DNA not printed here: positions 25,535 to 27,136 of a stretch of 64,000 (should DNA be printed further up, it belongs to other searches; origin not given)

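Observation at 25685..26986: Histidine kinase with an ETR1-type ethylene-binding-domain-like membrane module in a non-cyanobacterial bacterium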

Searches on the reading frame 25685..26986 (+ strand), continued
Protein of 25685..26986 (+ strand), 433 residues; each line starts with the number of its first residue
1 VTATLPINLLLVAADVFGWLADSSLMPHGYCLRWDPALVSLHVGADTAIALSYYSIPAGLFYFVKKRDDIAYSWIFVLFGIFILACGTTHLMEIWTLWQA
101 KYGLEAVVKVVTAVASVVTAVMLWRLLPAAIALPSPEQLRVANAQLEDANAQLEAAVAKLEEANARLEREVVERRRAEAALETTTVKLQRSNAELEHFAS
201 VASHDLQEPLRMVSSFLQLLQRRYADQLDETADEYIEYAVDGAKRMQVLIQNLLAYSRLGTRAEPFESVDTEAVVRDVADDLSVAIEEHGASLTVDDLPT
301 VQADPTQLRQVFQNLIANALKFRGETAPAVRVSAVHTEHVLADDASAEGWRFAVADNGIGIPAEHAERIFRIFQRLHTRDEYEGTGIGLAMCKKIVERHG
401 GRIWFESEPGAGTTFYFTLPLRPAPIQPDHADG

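Call 40: find_homologous_proteins(query=window:25685-26986:+, max_evalue=1e-10)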
Query window:25685-26986:+ (433 aa): 8000 proteins with E <= 1e-10 among 8000 candidates; the best 120 are listed.
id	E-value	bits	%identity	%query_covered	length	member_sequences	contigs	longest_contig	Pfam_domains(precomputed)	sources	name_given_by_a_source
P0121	2.0e-284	961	100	100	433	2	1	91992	PF02518.32,PF00512.32,PF25487.2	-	-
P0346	7.8e-229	778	81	100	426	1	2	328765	PF02518.32,PF00512.32,PF25487.2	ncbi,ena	-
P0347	2.7e-228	776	82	99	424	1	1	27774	PF02518.32,PF00512.32,PF25487.2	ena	-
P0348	3.0e-221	753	78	100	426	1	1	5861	PF02518.32,PF00512.32,PF25487.2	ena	-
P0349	4.7e-213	726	77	98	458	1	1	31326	PF02518.32,PF00512.32,PF25487.2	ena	-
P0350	6.0e-139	482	59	59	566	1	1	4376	PF13426.14,PF13188.14,PF08448.17,PF02518.32,PF00512.32,PF00989.32,PF25487.2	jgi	jgi:PAS domain S-box-containing protein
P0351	5.0e-136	472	57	58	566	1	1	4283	PF13426.14,PF13188.14,PF08448.17,PF02518.32,PF00512.32,PF00989.32,PF25487.2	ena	-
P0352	1.6e-134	467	58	58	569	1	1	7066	PF13426.14,PF13188.14,PF08448.17,PF02518.32,PF00512.32,PF00989.32,PF25487.2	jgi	jgi:PAS domain S-box-containing protein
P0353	1.5e-133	464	57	58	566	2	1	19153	PF13426.14,PF13188.14,PF08448.17,PF02518.32,PF00512.32,PF00989.32,PF25487.2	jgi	jgi:PAS domain S-box-containing protein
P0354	1.8e-133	464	56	58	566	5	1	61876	PF13426.14,PF13188.14,PF08448.17,PF02518.32,PF00512.32,PF00989.32,PF25487.2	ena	-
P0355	3.1e-132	460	59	60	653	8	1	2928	PF08447.19,PF13426.14,PF13188.14,PF08448.17,PF02518.32,PF00512.32,PF00989.32,PF25487.2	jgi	-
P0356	4.8e-132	459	52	74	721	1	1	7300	PF13426.14,PF13188.14,PF01590.33,PF08448.17,PF02518.32,PF00512.32,PF00989.32,PF25487.2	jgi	jgi:PAS domain S-box-containing protein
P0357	5.2e-132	459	57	58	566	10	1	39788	PF13426.14,PF13188.14,PF08448.17,PF02518.32,PF00512.32,PF00989.32,PF25487.2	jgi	jgi:PAS domain S-box-containing protein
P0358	6.3e-131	455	52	73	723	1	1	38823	PF13426.14,PF13188.14,PF13185.13,PF01590.33,PF08448.17,PF02518.32,PF00512.32,PF00989.32,PF25487.2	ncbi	-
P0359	8.8e-131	455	53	73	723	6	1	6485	PF13426.14,PF13188.14,PF13185.13,PF01590.33,PF08448.17,PF02518.32,PF00512.32,PF00989.32,PF25487.2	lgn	-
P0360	4.9e-130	452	57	58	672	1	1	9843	PF08447.19,PF13426.14,PF13188.14,PF12860.14,PF08448.17,PF02518.32,PF00512.32,PF00989.32,PF25487.2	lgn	-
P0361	6.1e-130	452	57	65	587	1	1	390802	PF08448.17,PF02518.32,PF00512.32,PF25487.2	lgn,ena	-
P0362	8.2e-130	452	57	58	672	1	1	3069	PF08447.19,PF13426.14,PF13188.14,PF12860.14,PF08448.17,PF02518.32,PF00512.32,PF00989.32,PF25487.2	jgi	jgi:PAS domain S-box-containing protein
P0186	1.9e-129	450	56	58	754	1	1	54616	PF08447.19,PF13426.14,PF13188.14,PF08448.17,PF02518.32,PF00512.32,PF00989.32,PF25487.2,PF14598.13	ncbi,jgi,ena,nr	ncbi:MAG: PAS domain S-box protein [Aphanothece sp. CMT-3BRIN-NPC111]|jgi:hypothetical protein|nr:PA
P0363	2.7e-128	447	59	58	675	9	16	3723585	PF08447.19,PF13426.14,PF13188.14,PF12860.14,PF24820.2,PF08448.17,PF02518.32,PF00512.32,PF00989.32,PF25487.2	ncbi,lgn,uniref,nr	ncbi:PAS domain S-box protein [Burkholderia sp. JP2-270]|uniref:PAS domain S-box protein n=1 Tax=Bur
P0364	4.5e-128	446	57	59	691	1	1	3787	PF13426.14,PF13188.14,PF08448.17,PF02518.32,PF00512.32,PF00989.32,PF25487.2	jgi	jgi:PAS domain S-box-containing protein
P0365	5.3e-128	446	57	59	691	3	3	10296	PF13426.14,PF13188.14,PF08448.17,PF02518.32,PF00512.32,PF00989.32,PF25487.2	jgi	jgi:PAS domain S-box-containing protein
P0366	1.1e-127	445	57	60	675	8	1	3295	PF13426.14,PF13188.14,PF08448.17,PF02518.32,PF00512.32,PF00989.32,PF25487.2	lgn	-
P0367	1.1e-126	441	59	54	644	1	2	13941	PF08447.19,PF13426.14,PF08448.17,PF02518.32,PF00512.32,PF00989.32,PF25487.2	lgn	-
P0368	2.4e-126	440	55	58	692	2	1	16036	PF08447.19,PF13426.14,PF13188.14,PF12860.14,PF08448.17,PF02518.32,PF00512.32,PF00989.32,PF25487.2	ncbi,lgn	-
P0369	4.0e-126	439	52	95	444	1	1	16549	PF02518.32,PF00512.32,PF25487.2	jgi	jgi:signal transduction histidine kinase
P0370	5.2e-126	439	56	60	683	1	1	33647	PF08448.17,PF02518.32,PF00512.32,PF25487.2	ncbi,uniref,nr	ncbi:PAS domain-containing protein [Scytonema sp. UIC 10036]|uniref:PAS domain-containing sensor his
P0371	5.7e-126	439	56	93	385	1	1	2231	PF02518.32,PF00512.32,PF25487.2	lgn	-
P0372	1.2e-125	438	58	58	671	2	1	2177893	PF13426.14,PF13188.14,PF08448.17,PF02518.32,PF00512.32,PF00989.32,PF25487.2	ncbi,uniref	ncbi:PAS domain S-box protein [Paraburkholderia sp. A3BS-1L]|uniref:sensor histidine kinase n=1 Tax=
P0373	4.3e-125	436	56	58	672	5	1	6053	PF08447.19,PF13426.14,PF13188.14,PF12860.14,PF08448.17,PF02518.32,PF00512.32,PF00989.32,PF25487.2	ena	-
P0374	6.3e-125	435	57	58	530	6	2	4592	PF13426.14,PF13188.14,PF08448.17,PF02518.32,PF00512.32,PF00989.32,PF25487.2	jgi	jgi:PAS domain S-box-containing protein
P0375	6.6e-125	435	49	69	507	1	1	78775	PF13426.14,PF13188.14,PF08448.17,PF02518.32,PF00512.32,PF00989.32,PF25487.2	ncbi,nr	ncbi:MAG: PAS domain S-box protein [Verrucomicrobia bacterium]|nr:PAS domain S-box protein [Verrucom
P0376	3.2e-124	433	55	60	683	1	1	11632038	PF08448.17,PF02518.32,PF00512.32,PF25487.2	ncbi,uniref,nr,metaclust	ncbi:hypothetical protein WA1_41960 [Scytonema hofmannii PCC 7110]|uniref:histidine kinase n=1 Tax=S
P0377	3.5e-124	433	56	58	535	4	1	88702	PF13426.14,PF13188.14,PF08448.17,PF02518.32,PF00512.32,PF00989.32,PF25487.2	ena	-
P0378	4.8e-124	433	58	58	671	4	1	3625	PF13426.14,PF13188.14,PF08448.17,PF02518.32,PF00512.32,PF00989.32,PF25487.2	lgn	-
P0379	4.9e-124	433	58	58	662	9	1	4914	PF08447.19,PF13426.14,PF13188.14,PF12860.14,PF24820.2,PF08448.17,PF02518.32,PF00512.32,PF00989.32,PF25487.2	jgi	jgi:PAS domain S-box-containing protein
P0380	6.1e-124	432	56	58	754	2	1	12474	PF08447.19,PF13426.14,PF13188.14,PF12860.14,PF24820.2,PF08448.17,PF02518.32,PF00512.32,PF00989.32,PF25487.2,PF14598.13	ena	-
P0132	6.8e-124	432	50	58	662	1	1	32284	PF08447.19,PF13426.14,PF13188.14,PF24820.2,PF08448.17,PF02518.32,PF00512.32,PF00989.32,PF25487.2,PF14598.13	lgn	-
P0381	7.9e-124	432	58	59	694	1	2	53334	PF13426.14,PF13188.14,PF08448.17,PF02518.32,PF00512.32,PF00989.32,PF25487.2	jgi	jgi:PAS domain S-box-containing protein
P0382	8.8e-124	432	56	54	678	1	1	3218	PF08447.19,PF13426.14,PF13188.14,PF08448.17,PF02518.32,PF00512.32,PF00989.32,PF25487.2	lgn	-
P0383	1.3e-123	431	55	58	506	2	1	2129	PF08447.19,PF13426.14,PF13188.14,PF08448.17,PF02518.32,PF00512.32,PF00989.32,PF25487.2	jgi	jgi:PAS domain S-box-containing protein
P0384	8.0e-123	429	58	58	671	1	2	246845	PF13426.14,PF13188.14,PF08448.17,PF02518.32,PF00512.32,PF00989.32,PF25487.2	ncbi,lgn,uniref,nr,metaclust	ncbi:sensor histidine kinase [Paraburkholderia sacchari]|uniref:histidine kinase n=1 Tax=Paraburkhol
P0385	1.7e-122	427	57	58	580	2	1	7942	PF13426.14,PF08448.17,PF02518.32,PF00512.32,PF00989.32,PF25487.2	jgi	jgi:PAS domain S-box-containing protein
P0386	6.7e-122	426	57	58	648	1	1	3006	PF08447.19,PF13426.14,PF13188.14,PF12860.14,PF24820.2,PF08448.17,PF02518.32,PF00512.32,PF00989.32,PF25487.2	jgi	jgi:PAS domain S-box-containing protein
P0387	1.5e-121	424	54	59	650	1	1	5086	PF13426.14,PF13188.14,PF12860.14,PF24820.2,PF08448.17,PF02518.32,PF00512.32,PF00989.32,PF25487.2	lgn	-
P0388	1.5e-121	424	57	58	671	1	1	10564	PF13426.14,PF13188.14,PF08448.17,PF02518.32,PF00512.32,PF00989.32,PF25487.2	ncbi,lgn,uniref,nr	ncbi:sensor histidine kinase [Paraburkholderia lycopersici]|uniref:histidine kinase n=1 Tax=Paraburk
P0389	2.9e-121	423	53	62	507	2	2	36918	PF13426.14,PF24820.2,PF08448.17,PF02518.32,PF00512.32,PF00989.32,PF25487.2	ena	-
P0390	3.6e-121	423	51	93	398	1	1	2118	PF02518.32,PF00512.32,PF25487.2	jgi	jgi:signal transduction histidine kinase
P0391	7.7e-121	422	51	93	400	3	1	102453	PF02518.32,PF00512.32,PF25487.2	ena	-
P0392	2.0e-120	421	56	58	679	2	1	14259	PF08447.19,PF13426.14,PF13188.14,PF12860.14,PF08448.17,PF02518.32,PF00512.32,PF00989.32,PF25487.2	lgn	-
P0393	3.1e-120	420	52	94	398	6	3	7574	PF02518.32,PF00512.32,PF25487.2,PF06785.17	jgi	jgi:signal transduction histidine kinase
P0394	9.2e-120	418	48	93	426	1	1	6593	PF02518.32,PF00512.32,PF25487.2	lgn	-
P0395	1.3e-119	418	58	58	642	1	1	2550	PF08447.19,PF13426.14,PF13188.14,PF12860.14,PF24820.2,PF08448.17,PF02518.32,PF00512.32,PF00989.32,PF25487.2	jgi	jgi:PAS domain S-box-containing protein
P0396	1.8e-119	418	51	93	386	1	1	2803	PF02518.32,PF00512.32,PF25487.2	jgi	jgi:signal transduction histidine kinase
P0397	7.1e-119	416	52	93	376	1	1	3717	PF02518.32,PF00512.32,PF25487.2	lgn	-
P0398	1.6e-118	414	55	59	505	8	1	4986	PF13426.14,PF13188.14,PF08448.17,PF02518.32,PF00512.32,PF00989.32,PF25487.2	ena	-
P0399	1.9e-118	414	55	55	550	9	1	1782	PF13426.14,PF08448.17,PF02518.32,PF00512.32,PF00989.32,PF25487.2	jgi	jgi:PAS domain S-box-containing protein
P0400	1.9e-118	414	56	58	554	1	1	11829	PF08447.19,PF13426.14,PF08448.17,PF02518.32,PF00512.32,PF00989.32,PF25487.2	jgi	jgi:PAS domain S-box-containing protein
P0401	2.9e-118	414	56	55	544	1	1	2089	PF08448.17,PF02518.32,PF00512.32,PF25487.2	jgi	jgi:PAS domain S-box-containing protein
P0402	7.6e-118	412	59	58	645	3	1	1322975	PF13426.14,PF13188.14,PF08448.17,PF02518.32,PF00512.32,PF00989.32,PF25487.2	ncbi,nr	ncbi:hypothetical protein BBJ41_37155 [Burkholderia stabilis]|nr:hypothetical protein BBJ41_37155 [B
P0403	1.5e-117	411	55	58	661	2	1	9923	PF08447.19,PF13426.14,PF13188.14,PF12860.14,PF24820.2,PF08448.17,PF02518.32,PF00512.32,PF00989.32,PF25487.2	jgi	-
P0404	1.6e-117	411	50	91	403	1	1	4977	PF02518.32,PF00512.32,PF25487.2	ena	-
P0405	1.6e-117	411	58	59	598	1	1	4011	PF13426.14,PF13188.14,PF12860.14,PF24820.2,PF08448.17,PF02518.32,PF00512.32,PF00989.32,PF25487.2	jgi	jgi:PAS domain S-box-containing protein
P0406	1.9e-117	411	59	58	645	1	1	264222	PF08447.19,PF13426.14,PF13188.14,PF12860.14,PF24820.2,PF08448.17,PF02518.32,PF00512.32,PF00989.32,PF25487.2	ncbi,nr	ncbi:PAS domain S-box protein [Burkholderia cepacia]|nr:PAS domain S-box protein [Burkholderia cepac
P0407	2.5e-117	410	50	93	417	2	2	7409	PF02518.32,PF00512.32,PF25487.2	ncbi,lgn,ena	-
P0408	5.7e-117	409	51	95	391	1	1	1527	PF02518.32,PF00512.32,PF25487.2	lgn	-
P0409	9.7e-117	409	51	97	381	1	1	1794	PF02518.32,PF00512.32,PF25487.2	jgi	jgi:signal transduction histidine kinase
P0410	5.6e-116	406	51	94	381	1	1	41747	PF02518.32,PF00512.32,PF25487.2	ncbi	-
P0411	7.2e-116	406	52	58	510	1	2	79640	PF13426.14,PF02518.32,PF00512.32,PF00989.32,PF25487.2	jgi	jgi:PAS domain S-box-containing protein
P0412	8.7e-116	405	51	94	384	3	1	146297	PF02518.32,PF00512.32,PF25487.2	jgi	jgi:signal transduction histidine kinase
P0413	1.3e-115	405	49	93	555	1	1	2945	PF02518.32,PF00512.32,PF25487.2,PF00072.31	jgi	-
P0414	1.3e-115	405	51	94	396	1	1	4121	PF13581.13,PF02518.32,PF00512.32,PF25487.2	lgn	-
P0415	4.0e-115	403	53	59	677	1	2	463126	PF08447.19,PF13426.14,PF13188.14,PF08448.17,PF02518.32,PF00512.32,PF00989.32,PF25487.2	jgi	jgi:PAS domain S-box-containing protein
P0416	9.5e-115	402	55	59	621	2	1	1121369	PF08447.19,PF13426.14,PF13188.14,PF08448.17,PF02518.32,PF00512.32,PF00989.32,PF25487.2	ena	-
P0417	1.1e-114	402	52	60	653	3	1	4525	PF08447.19,PF13426.14,PF13188.14,PF24820.2,PF08448.17,PF02518.32,PF00512.32,PF00989.32,PF25487.2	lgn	-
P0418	1.2e-114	402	49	95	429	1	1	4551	PF02518.32,PF00512.32,PF25487.2,PF06785.17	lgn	-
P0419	1.3e-114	402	51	94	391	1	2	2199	PF02518.32,PF00512.32,PF25487.2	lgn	-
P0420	1.5e-114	401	51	94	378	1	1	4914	PF02518.32,PF00512.32,PF25487.2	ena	-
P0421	2.7e-114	400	46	62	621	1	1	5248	PF08447.19,PF13426.14,PF13188.14,PF24820.2,PF08448.17,PF02518.32,PF00512.32,PF00989.32,PF25487.2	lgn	-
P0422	3.0e-114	400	45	60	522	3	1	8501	PF13426.14,PF13188.14,PF08448.17,PF02518.32,PF00512.32,PF00989.32,PF25487.2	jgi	-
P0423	3.6e-114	400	52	60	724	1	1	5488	PF08447.19,PF13426.14,PF13188.14,PF12860.14,PF24820.2,PF08448.17,PF02518.32,PF00512.32,PF00989.32,PF25487.2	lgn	-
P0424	1.8e-113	398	48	95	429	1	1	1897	PF02518.32,PF00512.32,PF25487.2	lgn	-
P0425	2.9e-113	397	57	58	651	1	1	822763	PF08447.19,PF13426.14,PF13188.14,PF12860.14,PF24820.2,PF08448.17,PF02518.32,PF00512.32,PF00989.32,PF25487.2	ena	-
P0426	4.1e-113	397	50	93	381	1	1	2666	PF02518.32,PF00512.32,PF25487.2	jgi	jgi:signal transduction histidine kinase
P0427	5.2e-113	396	55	58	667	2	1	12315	PF08447.19,PF13426.14,PF13188.14,PF12860.14,PF24820.2,PF08448.17,PF02518.32,PF00512.32,PF00989.32,PF25487.2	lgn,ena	-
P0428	6.6e-113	396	53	58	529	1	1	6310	PF13426.14,PF13188.14,PF08448.17,PF02518.32,PF00512.32,PF00989.32,PF25487.2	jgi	jgi:two-component system sensor kinase FixL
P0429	1.0e-112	395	53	58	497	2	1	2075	PF13426.14,PF13188.14,PF24820.2,PF08448.17,PF02518.32,PF00512.32,PF00989.32,PF25487.2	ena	-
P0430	1.6e-112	395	50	91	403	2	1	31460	PF02518.32,PF00512.32,PF25487.2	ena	-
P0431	1.7e-112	395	52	58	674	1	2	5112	PF13426.14,PF13188.14,PF12860.14,PF24820.2,PF08448.17,PF02518.32,PF00512.32,PF00989.32,PF25487.2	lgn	-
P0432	4.1e-112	393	48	92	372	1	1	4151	PF02518.32,PF00512.32,PF25487.2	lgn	-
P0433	4.8e-112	393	52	60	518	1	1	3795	PF13426.14,PF24820.2,PF02518.32,PF00512.32,PF00989.32,PF25487.2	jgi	jgi:PAS domain S-box-containing protein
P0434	5.2e-112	393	50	93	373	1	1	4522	PF02518.32,PF00512.32,PF25487.2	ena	-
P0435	5.3e-112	393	52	59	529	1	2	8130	PF13426.14,PF02518.32,PF00512.32,PF00989.32,PF25487.2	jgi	jgi:PAS domain S-box-containing protein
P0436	9.0e-112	392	49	92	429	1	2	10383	PF02518.32,PF00512.32,PF25487.2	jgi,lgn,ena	-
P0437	1.0e-111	392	53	60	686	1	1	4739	PF08447.19,PF13426.14,PF13188.14,PF08448.17,PF02518.32,PF00512.32,PF00989.32,PF25487.2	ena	-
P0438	3.0e-111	390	57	54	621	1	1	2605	PF13426.14,PF13188.14,PF24820.2,PF08448.17,PF02518.32,PF00512.32,PF00989.32,PF25487.2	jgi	jgi:PAS domain S-box-containing protein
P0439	3.1e-111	390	54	61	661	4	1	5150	PF08447.19,PF13426.14,PF13188.14,PF08448.17,PF02518.32,PF00512.32,PF00989.32,PF25487.2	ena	-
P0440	3.1e-111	390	53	60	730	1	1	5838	PF08447.19,PF13426.14,PF13188.14,PF12860.14,PF24820.2,PF08448.17,PF02518.32,PF00512.32,PF00989.32,PF25487.2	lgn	-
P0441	3.5e-111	390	50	93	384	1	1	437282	PF02518.32,PF00512.32,PF25487.2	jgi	jgi:signal transduction histidine kinase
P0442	4.5e-111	390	47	93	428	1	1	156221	PF02518.32,PF00512.32,PF25487.2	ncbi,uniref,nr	ncbi:sensor histidine kinase [Argonema galeatum]|uniref:sensor histidine kinase n=1 Tax=Argonema gal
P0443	7.8e-111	389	47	92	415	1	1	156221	PF02518.32,PF00512.32,PF25487.2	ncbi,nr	ncbi:hypothetical protein LAY41_16125 [Argonema galeatum A003/A1]|nr:hypothetical protein [Argonema 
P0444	1.2e-110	388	50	94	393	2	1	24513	PF02518.32,PF00512.32,PF25487.2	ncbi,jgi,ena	jgi:signal transduction histidine kinase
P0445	1.5e-110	388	56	58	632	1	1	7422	PF13426.14,PF13188.14,PF12860.14,PF24820.2,PF08448.17,PF02518.32,PF00512.32,PF00989.32,PF25487.2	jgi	jgi:PAS domain S-box-containing protein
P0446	2.3e-110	388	49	94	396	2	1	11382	PF13581.13,PF02518.32,PF00512.32,PF25487.2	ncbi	ncbi:MAG: sensor histidine kinase [Myxococcota bacterium]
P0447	2.5e-110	387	49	93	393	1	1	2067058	PF02518.32,PF00512.32,PF25487.2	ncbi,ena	-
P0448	3.9e-110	387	55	58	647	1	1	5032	PF13426.14,PF13188.14,PF12860.14,PF08448.17,PF02518.32,PF00512.32,PF00989.32,PF25487.2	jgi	-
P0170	4.9e-110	386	45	58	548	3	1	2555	PF13426.14,PF13188.14,PF08448.17,PF02518.32,PF00512.32,PF00989.32,PF25487.2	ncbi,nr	ncbi:MAG TPA: PAS domain S-box protein [Calditrichia bacterium]|nr:PAS domain S-box protein [Calditr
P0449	5.6e-110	386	44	60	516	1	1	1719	PF08448.17,PF02518.32,PF00512.32,PF25487.2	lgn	-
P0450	6.4e-110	386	56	58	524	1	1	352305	PF13426.14,PF24820.2,PF08448.17,PF02518.32,PF00512.32,PF00989.32,PF25487.2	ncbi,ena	-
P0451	6.5e-110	386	53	58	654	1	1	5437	PF08447.19,PF13426.14,PF13188.14,PF12860.14,PF24820.2,PF08448.17,PF02518.32,PF00512.32,PF00989.32,PF25487.2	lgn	-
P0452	8.2e-110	386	52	58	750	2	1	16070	PF08447.19,PF13426.14,PF13188.14,PF24820.2,PF08448.17,PF02518.32,PF00512.32,PF00989.32,PF25487.2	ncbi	-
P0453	9.0e-110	386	50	58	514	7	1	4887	PF02518.32,PF00512.32,PF25487.2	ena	-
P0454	1.4e-109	385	53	58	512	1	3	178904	PF13426.14,PF13188.14,PF24820.2,PF08448.17,PF02518.32,PF00512.32,PF00989.32,PF25487.2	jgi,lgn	jgi:PAS domain S-box-containing protein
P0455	1.5e-109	385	52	58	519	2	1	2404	PF13426.14,PF24820.2,PF08448.17,PF02518.32,PF00512.32,PF00989.32,PF25487.2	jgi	-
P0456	2.5e-109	384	54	59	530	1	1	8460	PF13426.14,PF13188.14,PF08448.17,PF02518.32,PF00512.32,PF00989.32,PF25487.2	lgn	-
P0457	4.5e-109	383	47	59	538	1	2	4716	PF13426.14,PF13188.14,PF08448.17,PF02518.32,PF00512.32,PF00989.32,PF25487.2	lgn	-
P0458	5.0e-109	383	46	94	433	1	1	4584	PF02518.32,PF00512.32,PF25487.2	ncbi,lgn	-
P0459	5.7e-109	383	52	58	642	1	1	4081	PF13426.14,PF13188.14,PF12860.14,PF24820.2,PF08448.17,PF02518.32,PF00512.32,PF00989.32,PF25487.2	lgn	-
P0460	7.0e-109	383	55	58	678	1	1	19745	PF08447.19,PF13426.14,PF13188.14,PF08448.17,PF02518.32,PF00512.32,PF00989.32,PF25487.2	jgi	jgi:PAS domain S-box-containing protein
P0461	7.3e-109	383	55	65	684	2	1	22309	PF08447.19,PF13426.14,PF13188.14,PF08448.17,PF02518.32,PF00512.32,PF00989.32,PF25487.2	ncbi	-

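Call 41: find_encoding_contigs(protein=P0346, flank=9000, max_places=3)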
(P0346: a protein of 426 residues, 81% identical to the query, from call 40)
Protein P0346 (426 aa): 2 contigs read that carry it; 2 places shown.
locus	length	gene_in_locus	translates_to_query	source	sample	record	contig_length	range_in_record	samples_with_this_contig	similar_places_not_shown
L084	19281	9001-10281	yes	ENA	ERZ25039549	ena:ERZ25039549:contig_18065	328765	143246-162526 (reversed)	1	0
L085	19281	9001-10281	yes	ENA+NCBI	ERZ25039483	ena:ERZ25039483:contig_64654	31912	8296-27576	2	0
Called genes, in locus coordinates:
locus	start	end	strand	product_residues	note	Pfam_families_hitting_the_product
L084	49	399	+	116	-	-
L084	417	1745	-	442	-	PF01966:HD, PF19276:HD_assoc_2 (weak)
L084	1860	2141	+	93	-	-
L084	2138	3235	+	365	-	PF23019:DUF7033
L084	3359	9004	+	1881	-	PF00989:PAS, PF08447:PAS_3, PF08448:PAS_4, PF13426:PAS_9, PF00989:PAS, PF13426:PAS_9, PF08448:PAS_4, PF13426:PAS_9, +21 more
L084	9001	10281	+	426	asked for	PF25487:ETR1_N, PF00512:HisKA, PF02518:HATPase_c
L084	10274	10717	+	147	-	PF00072:Response_reg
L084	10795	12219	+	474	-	PF00072:Response_reg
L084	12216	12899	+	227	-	PF09837:DUF2064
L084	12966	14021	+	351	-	PF00316:FBPase, PF18913:FBPase_C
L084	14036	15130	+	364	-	-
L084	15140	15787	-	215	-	-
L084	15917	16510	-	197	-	PF13505:OMP_b-brl (weak)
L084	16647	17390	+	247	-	-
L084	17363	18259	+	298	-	PF00378:ECH_1, PF16113:ECH_2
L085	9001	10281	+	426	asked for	PF25487:ETR1_N, PF00512:HisKA, PF02518:HATPase_c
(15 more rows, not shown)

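Call 42: find_encoding_contigs(protein=P0349, flank=9000, max_places=3)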
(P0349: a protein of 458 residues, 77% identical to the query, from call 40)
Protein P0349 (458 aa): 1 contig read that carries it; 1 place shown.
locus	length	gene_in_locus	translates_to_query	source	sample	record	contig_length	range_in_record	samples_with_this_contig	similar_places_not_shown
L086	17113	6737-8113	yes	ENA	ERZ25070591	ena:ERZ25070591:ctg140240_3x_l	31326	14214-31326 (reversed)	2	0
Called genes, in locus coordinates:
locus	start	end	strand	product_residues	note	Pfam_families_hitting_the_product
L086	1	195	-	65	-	?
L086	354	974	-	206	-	PF01966:HD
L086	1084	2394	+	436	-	PF23019:DUF7033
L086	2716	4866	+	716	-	PF08448:PAS_4, PF13426:PAS_9 (weak), PF08447:PAS_3, PF13188:PAS_8 (weak), PF08448:PAS_4, PF08447:PAS_3, PF01590:GAF, PF13185:GAF_2, +1 more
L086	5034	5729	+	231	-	PF08448:PAS_4 (weak), PF13426:PAS_9 (faint), PF00989:PAS (weak), PF08447:PAS_3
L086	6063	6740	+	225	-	PF00512:HisKA (weak), PF02518:HATPase_c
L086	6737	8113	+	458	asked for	PF25487:ETR1_N, PF00512:HisKA, PF02518:HATPase_c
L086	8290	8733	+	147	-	PF00072:Response_reg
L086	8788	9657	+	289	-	PF00072:Response_reg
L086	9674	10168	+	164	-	-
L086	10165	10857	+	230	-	PF09837:DUF2064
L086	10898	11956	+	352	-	PF00316:FBPase, PF18913:FBPase_C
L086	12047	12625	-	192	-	PF13505:OMP_b-brl (faint)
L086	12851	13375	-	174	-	-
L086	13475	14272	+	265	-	-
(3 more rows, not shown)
